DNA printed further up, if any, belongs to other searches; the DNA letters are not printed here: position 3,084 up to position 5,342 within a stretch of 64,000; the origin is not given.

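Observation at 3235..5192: Low-GC horizontally acquired DUF262/DUF1524 (GmrSD-like) nuclease gene, translationally coupled to a peptidase gene and followed by vapBC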

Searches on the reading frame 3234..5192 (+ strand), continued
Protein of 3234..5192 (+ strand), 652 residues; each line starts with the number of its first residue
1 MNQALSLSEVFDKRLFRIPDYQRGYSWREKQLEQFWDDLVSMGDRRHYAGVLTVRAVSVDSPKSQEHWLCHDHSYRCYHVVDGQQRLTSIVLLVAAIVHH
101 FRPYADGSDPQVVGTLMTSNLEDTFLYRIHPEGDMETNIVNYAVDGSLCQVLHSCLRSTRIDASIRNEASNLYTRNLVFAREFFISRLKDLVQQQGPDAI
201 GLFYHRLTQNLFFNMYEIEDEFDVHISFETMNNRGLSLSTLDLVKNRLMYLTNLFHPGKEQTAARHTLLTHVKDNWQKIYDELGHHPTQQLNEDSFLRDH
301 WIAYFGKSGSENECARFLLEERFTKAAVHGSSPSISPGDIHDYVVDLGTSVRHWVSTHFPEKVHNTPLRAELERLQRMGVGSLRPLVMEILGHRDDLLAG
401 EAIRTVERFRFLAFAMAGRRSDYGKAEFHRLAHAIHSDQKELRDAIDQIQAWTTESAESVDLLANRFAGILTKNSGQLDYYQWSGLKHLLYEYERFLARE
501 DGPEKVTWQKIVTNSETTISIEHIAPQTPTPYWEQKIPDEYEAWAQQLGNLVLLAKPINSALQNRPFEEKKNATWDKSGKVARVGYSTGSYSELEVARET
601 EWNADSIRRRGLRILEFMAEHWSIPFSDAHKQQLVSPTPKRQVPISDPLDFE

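Call 51: fold_search(model_id=the predicted structure, library=pdb)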
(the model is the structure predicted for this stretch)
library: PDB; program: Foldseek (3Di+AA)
matches with E <= 10: 71; with E <= 0.001: 2
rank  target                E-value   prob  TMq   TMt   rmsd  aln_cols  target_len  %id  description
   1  9jfl_A                3.5e-13  1.00  0.45  0.49  11.7       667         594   16  Molecular basis of the phosphorothioation-sensing antiphage defence system DndBCDE-DndI (released 2024-12-11)
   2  9jfl_B                6.5e-13  1.00  0.44  0.48  12.2       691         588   16  Molecular basis of the phosphorothioation-sensing antiphage defence system DndBCDE-DndI (released 2024-12-11)
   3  7p9m_B                2.1e-03  0.99  0.25  0.29  21.8       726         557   13  BrxU, GmrSD-family Type IV restriction enzyme (released 2021-12-08)
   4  7dri_C                9.6e-03  1.00  0.34  0.44   9.2       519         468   16  Structure of SspE_CTD_41658 (released 2022-06-29)
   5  5cwf_B                2.5e-01  0.72  0.12  0.30  12.9       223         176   11  Crystal structure of de novo designed helical repeat protein DHR8 (released 2015-12-16)
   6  5cwf_A                4.2e-01  0.63  0.13  0.31  12.7       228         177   11  Crystal structure of de novo designed helical repeat protein DHR8 (released 2015-12-16)
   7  5cwf_C                7.8e-01  0.47  0.11  0.32  13.1       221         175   11  Crystal structure of de novo designed helical repeat protein DHR8 (released 2015-12-16)
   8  5cwf_D                8.5e-01  0.54  0.13  0.34  12.0       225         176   11  Crystal structure of de novo designed helical repeat protein DHR8 (released 2015-12-16)
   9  8hki_h                1.2e+00  0.06  0.08  0.13  27.5       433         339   10  Human TRiC open state (released 2023-12-13)
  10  7rkc_B                1.9e+00  0.25  0.14  0.34  19.2       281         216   13  Computationally designed tunable C2 symmetric tandem repeat homodimer, D_3_633 (released 2022-05-18)
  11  7mmp_B                1.9e+00  0.05  0.08  0.13  19.9       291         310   12  Crystal Structure of the Class Ie Ribonucleotide Reductase (released 2022-05-04)
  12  7qod_A                1.9e+00  0.13  0.11  0.22  13.6       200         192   12  Native structure of a small alarmone hydrolase (RelH) from Corynebacterium glutamicum (released 2022-07-13)
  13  1n1z_A                1.9e+00  0.05  0.09  0.10  23.0       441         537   12  (+)-Bornyl Diphosphate Synthase: Complex with Mg and pyrophosphate (released 2002-11-27)
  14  7mrw_B                2.7e+00  0.01  0.06  0.05  28.6       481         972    9  Native RhopH complex of the malaria parasite Plasmodium falciparum (released 2021-09-15)
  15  9e71_BH               3.0e+00  0.16  0.09  0.21  12.3       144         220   18  Cryo-EM structure of the Pyrobaculum calidifontis 70S ribosome (released 2024-11-20)
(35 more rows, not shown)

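Call 62: list_cluster_members(proteins=[P0001, P0121])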
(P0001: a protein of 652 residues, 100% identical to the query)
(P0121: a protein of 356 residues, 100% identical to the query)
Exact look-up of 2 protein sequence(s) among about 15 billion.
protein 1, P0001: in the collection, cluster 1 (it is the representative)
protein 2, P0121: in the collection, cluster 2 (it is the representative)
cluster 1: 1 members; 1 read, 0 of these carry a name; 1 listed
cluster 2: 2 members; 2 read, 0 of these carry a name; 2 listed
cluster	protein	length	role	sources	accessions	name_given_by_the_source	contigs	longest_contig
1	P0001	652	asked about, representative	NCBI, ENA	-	-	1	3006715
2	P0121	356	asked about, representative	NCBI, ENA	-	-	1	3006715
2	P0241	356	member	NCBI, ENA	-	-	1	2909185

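Call 64: find_encoding_contigs(protein=P0241, flank=10000, max_places=3)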
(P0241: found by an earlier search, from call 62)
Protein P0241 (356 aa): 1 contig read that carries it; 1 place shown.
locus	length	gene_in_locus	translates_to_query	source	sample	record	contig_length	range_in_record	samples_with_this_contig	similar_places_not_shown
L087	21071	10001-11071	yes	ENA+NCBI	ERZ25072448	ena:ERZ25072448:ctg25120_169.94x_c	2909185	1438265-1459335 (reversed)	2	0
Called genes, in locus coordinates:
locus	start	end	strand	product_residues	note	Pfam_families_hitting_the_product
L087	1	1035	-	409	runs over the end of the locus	PF13173:AAA_14, PF13635:DUF4143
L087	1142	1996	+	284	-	PF00528:BPD_transp_1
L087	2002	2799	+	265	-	PF00528:BPD_transp_1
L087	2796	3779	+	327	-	PF01547:SBP_bac_1, PF13531:SBP_bac_11, PF13416:SBP_bac_8, PF13343:SBP_bac_6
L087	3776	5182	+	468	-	PF03972:MmgE_PrpD_N (weak), PF19305:MmgE_PrpD_C (weak)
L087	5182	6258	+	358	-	PF00005:ABC_tran, PF08402:TOBE_2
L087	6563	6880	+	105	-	-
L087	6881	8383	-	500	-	PF00370:FGGY_N, PF02782:FGGY_C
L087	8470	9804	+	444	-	PF00557:Peptidase_M24 (weak)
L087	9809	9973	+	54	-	PF03235:GmrSD_N (weak)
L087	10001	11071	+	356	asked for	PF03601:Cons_hypoth698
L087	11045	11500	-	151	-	PF01850:PIN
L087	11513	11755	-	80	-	PF22513:FitA-like_RHH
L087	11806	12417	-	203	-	PF01121:CoaE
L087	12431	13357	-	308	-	PF00763:THF_DHG_CYH, PF02882:THF_DHG_CYH_C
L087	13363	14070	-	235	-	PF02581:TMP-TENI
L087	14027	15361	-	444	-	PF00289:Biotin_carb_N, PF02222:ATP-grasp (weak), PF02786:CPSase_L_D2, PF07478:Dala_Dala_lig_C, PF02785:Biotin_carb_C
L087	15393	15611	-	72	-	PF00364:Biotin_lipoyl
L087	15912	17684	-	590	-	PF21305:type_II_gspD_N0 (weak), PF07660:STN (weak), PF03958:Secretin_N, PF00263:Secretin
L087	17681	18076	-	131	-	-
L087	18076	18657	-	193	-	PF04350:PilO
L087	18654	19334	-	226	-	-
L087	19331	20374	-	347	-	PF11104:PilM_2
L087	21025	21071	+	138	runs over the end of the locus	PF00572:Ribosomal_L13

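Call 76: find_related_loci(query=window:3234-5192:+, collection=metagenome_contigs, flank=6000)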
Query window:3234-5192:+ (652 aa) in metagenome_contigs; peptide patterns used: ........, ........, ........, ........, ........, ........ (x = any residue, [..] = any of these).
69 stretches matched a pattern; 2 encode a relative of the query (tblastn E <= 1e-3); 2 distinct loci.
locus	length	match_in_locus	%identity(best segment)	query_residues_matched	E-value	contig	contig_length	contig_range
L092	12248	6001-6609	26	16-249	2e-8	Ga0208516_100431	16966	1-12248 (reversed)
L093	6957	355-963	24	16-249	5e-6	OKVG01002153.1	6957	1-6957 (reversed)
